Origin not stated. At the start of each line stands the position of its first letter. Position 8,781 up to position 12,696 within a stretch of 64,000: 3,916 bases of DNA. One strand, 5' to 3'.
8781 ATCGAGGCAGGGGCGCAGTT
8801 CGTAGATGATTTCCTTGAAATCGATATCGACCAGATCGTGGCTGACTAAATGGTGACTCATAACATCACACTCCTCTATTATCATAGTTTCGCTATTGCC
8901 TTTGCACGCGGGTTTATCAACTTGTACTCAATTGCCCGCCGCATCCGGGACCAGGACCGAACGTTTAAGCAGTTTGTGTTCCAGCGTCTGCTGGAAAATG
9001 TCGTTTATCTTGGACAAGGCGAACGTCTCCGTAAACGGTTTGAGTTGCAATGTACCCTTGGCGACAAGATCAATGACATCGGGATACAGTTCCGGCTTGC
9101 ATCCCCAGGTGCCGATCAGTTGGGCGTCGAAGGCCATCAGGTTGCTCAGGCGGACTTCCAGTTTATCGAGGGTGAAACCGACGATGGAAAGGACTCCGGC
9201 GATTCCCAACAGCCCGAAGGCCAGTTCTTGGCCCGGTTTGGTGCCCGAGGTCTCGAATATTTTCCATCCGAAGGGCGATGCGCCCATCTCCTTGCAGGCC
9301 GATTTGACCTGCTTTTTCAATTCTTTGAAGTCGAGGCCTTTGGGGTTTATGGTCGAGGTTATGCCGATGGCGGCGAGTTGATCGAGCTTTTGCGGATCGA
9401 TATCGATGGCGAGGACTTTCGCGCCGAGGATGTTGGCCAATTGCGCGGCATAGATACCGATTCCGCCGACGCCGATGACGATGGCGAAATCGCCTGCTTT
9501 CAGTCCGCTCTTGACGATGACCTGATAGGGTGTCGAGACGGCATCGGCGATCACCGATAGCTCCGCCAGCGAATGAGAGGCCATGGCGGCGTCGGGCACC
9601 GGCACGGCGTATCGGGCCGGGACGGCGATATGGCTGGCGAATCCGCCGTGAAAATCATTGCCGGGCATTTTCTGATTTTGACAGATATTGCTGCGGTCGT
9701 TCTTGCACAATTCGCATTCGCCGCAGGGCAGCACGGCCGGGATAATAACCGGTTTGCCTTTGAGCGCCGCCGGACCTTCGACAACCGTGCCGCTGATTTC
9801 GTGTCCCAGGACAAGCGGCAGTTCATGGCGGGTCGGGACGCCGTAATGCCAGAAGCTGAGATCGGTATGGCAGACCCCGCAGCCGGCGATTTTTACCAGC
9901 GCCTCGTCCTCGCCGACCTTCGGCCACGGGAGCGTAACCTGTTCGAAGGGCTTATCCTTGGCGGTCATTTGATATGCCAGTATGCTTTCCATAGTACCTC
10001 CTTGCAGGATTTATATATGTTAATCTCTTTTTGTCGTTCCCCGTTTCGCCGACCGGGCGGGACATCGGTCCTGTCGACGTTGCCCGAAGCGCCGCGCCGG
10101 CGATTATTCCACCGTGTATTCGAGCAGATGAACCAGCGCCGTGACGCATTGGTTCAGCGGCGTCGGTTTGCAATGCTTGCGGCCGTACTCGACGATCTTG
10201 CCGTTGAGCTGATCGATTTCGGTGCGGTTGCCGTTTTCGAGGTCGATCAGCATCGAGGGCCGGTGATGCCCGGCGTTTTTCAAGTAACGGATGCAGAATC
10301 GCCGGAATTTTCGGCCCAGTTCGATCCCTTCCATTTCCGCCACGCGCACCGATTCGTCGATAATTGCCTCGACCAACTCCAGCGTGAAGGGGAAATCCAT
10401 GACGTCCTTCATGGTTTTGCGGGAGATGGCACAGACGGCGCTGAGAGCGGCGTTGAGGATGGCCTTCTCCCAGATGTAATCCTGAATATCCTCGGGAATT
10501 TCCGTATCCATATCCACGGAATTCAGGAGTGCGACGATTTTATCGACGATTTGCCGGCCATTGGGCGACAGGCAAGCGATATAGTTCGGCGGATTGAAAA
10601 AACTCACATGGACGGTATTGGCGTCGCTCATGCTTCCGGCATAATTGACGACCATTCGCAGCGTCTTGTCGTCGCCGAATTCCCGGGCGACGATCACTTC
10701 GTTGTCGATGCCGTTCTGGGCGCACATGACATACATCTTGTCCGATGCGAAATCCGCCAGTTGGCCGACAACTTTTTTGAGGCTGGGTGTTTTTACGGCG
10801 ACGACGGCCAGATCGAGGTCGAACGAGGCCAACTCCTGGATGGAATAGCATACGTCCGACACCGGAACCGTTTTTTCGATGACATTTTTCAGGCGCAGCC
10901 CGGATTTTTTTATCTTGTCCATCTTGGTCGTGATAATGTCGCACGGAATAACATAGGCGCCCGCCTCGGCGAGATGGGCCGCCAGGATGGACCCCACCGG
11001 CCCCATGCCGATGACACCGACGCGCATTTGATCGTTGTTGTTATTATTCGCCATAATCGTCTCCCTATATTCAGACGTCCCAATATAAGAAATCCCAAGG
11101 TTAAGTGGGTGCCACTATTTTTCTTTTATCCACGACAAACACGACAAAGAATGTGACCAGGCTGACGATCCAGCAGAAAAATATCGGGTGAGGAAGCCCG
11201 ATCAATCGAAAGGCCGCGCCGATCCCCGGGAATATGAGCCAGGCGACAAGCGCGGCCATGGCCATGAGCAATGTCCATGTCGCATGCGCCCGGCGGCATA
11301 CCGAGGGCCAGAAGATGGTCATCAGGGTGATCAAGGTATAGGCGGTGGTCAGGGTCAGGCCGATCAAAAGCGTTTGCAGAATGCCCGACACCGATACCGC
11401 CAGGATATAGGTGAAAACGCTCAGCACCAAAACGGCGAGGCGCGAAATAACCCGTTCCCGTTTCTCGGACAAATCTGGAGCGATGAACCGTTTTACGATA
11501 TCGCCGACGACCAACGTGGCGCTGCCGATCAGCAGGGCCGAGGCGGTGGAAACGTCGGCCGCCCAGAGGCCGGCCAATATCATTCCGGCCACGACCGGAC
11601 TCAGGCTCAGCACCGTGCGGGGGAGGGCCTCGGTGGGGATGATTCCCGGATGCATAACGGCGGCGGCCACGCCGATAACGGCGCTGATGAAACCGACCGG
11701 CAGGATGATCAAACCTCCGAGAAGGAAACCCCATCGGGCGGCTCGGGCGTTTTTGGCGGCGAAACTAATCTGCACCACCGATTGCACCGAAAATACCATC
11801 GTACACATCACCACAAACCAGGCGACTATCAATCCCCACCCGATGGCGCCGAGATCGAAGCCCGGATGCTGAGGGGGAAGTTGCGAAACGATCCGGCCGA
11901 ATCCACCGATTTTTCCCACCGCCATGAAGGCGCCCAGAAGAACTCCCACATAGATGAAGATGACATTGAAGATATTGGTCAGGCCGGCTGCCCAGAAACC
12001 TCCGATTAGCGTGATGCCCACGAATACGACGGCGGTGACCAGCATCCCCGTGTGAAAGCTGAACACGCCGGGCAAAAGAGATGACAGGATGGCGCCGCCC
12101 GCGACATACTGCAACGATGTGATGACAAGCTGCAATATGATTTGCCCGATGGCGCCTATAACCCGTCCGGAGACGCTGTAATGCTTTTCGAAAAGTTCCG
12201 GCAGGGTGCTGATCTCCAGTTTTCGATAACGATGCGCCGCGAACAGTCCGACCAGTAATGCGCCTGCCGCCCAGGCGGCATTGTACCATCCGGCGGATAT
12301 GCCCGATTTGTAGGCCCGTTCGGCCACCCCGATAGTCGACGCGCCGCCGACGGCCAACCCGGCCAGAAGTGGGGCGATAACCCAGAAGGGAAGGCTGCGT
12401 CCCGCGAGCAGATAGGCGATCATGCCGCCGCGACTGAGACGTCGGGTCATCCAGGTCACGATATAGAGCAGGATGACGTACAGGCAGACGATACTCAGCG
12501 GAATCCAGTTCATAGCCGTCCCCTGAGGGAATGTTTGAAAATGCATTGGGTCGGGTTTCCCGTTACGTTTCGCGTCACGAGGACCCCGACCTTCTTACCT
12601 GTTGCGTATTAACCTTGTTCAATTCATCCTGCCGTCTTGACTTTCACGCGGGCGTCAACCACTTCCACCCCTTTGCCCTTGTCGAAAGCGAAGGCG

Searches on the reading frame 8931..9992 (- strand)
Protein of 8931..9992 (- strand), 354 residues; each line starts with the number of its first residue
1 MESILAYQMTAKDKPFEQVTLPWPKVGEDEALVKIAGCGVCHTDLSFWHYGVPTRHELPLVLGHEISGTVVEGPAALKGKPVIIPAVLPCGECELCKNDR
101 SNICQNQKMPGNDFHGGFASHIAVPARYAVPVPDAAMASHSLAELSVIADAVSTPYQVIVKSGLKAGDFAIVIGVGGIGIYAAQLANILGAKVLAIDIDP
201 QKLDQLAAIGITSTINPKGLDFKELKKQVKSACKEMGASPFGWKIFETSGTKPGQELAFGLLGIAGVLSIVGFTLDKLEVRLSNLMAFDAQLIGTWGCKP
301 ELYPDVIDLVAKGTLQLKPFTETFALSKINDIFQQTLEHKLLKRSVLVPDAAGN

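Call 70: search_protein_families(library=pfam, proteins=[window:8931-9992:-], max_evalue=0.00001)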
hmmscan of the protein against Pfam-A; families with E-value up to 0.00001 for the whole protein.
window:8931-9992:- (354 aa): 3 families
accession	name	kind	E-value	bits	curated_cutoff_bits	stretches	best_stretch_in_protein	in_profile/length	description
PF08240.17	ADH_N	-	2.2e-24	86.1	23.5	1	27-134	1-104/104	Alcohol dehydrogenase GroES-like domain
PF00107.32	ADH_zinc_N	-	1.1e-19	71.2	31.8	1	177-311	1-128/129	Zinc-binding dehydrogenase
PF01262.27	AlaDh_PNT_C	-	5.6e-07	29.6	23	1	170-232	31-93/214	Alanine dehydrogenase/PNT, C-terminal domain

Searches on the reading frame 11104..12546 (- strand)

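Call 70: search_protein_families(library=pfam, proteins=[window:11104-12546:-], max_evalue=0.00001)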
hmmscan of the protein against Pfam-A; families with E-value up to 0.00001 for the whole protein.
window:11104-12546:- (481 aa): 1 family
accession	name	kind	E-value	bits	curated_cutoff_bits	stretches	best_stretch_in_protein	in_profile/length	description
PF00474.23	SSF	-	4.3e-28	98.7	22.8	1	45-418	1-396/406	Sodium:solute symporter family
